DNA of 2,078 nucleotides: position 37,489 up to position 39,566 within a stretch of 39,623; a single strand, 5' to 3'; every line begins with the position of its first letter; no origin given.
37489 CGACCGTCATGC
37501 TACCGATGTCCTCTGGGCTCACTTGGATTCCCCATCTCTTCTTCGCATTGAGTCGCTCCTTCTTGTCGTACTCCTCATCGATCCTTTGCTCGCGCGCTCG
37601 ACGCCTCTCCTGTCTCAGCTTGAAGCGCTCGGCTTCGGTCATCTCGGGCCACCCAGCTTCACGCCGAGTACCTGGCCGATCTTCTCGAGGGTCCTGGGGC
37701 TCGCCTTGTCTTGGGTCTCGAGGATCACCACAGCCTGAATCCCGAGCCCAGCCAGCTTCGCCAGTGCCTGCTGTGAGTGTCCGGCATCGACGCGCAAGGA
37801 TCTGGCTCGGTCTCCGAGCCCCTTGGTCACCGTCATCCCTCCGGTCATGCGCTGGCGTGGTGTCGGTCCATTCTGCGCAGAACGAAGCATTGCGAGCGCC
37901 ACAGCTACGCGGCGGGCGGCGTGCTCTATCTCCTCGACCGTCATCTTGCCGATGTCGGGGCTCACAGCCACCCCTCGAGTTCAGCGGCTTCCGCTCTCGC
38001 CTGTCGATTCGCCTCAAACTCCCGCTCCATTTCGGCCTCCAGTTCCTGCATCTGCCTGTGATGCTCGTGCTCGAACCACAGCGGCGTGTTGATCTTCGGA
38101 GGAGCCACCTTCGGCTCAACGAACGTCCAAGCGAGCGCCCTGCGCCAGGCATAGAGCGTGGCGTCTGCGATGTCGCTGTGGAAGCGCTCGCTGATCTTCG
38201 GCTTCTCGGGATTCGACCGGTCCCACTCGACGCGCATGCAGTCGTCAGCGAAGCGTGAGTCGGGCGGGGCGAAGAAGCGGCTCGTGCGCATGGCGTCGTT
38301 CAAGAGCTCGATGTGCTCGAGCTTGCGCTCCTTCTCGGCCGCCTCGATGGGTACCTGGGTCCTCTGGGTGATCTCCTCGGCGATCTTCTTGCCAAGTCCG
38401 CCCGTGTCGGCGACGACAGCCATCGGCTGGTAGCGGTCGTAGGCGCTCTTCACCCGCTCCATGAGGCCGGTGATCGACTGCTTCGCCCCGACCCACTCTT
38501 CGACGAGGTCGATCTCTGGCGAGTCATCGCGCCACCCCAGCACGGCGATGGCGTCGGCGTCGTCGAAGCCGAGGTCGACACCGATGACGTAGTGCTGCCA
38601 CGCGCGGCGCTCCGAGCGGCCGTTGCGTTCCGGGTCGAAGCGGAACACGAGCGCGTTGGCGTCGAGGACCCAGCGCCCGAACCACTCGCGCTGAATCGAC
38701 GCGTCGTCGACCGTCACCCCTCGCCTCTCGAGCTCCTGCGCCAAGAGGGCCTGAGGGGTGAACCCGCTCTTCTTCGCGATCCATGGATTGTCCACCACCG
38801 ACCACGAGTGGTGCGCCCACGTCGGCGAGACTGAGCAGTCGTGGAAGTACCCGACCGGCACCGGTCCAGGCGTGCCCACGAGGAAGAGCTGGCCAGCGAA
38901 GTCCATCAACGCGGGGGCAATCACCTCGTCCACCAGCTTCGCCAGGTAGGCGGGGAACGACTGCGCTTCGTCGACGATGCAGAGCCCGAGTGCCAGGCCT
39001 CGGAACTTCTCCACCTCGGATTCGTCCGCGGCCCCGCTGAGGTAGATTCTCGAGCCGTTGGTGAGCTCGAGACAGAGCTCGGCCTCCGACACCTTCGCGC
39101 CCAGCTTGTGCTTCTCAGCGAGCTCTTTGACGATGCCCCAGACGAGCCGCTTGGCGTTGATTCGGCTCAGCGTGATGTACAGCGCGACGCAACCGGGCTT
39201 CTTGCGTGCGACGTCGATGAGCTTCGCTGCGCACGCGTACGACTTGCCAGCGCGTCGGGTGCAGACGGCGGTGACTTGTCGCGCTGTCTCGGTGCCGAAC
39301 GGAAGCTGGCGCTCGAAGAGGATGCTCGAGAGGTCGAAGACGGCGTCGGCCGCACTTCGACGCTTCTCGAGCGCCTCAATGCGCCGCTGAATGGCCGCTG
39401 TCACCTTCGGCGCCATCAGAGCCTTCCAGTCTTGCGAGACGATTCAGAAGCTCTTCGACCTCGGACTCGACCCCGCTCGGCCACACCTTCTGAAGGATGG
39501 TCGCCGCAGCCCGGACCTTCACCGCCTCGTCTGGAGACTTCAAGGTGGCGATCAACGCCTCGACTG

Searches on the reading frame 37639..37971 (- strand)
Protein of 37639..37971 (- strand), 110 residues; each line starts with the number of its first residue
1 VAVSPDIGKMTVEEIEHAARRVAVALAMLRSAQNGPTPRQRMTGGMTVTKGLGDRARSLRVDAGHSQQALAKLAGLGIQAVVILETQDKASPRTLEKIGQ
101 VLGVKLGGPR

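Call 73: search_protein_families(library=pfam, proteins=[window:37639-37971:-], max_evalue=0.01)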
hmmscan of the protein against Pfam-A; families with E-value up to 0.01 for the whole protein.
window:37639-37971:- (110 aa): 2 families
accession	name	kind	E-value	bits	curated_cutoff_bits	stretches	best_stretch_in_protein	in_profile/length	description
PF13560.12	HTH_31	-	2.4e-06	28.2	27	1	52-104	2-56/64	Helix-turn-helix domain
PF01381.28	HTH_3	-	1.2e-05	25.7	23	1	57-106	2-52/55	Helix-turn-helix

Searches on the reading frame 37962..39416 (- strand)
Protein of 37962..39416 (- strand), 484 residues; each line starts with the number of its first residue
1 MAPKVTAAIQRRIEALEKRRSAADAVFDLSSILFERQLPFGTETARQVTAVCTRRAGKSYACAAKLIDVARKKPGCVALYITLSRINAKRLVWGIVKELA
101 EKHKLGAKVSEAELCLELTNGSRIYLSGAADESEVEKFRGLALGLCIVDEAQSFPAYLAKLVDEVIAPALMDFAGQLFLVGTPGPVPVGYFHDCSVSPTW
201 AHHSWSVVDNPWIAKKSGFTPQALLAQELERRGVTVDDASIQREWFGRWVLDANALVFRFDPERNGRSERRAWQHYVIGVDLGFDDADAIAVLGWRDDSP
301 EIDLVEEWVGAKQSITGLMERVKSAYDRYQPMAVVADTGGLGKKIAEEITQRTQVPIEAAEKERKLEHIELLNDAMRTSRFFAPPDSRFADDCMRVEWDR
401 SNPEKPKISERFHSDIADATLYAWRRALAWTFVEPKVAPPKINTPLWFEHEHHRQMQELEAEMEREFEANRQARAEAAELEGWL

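Call 37: search_protein_families(library=pfam, proteins=[window:37962-39416:-], max_evalue=0.01)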
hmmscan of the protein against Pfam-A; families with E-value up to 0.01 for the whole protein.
window:37962-39416:- (484 aa): 1 family
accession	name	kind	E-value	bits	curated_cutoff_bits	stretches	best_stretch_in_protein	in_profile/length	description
PF17289.8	Terminase_6C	-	0.00054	20.4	22.6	1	278-423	1-151/155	Terminase RNaseH-like domain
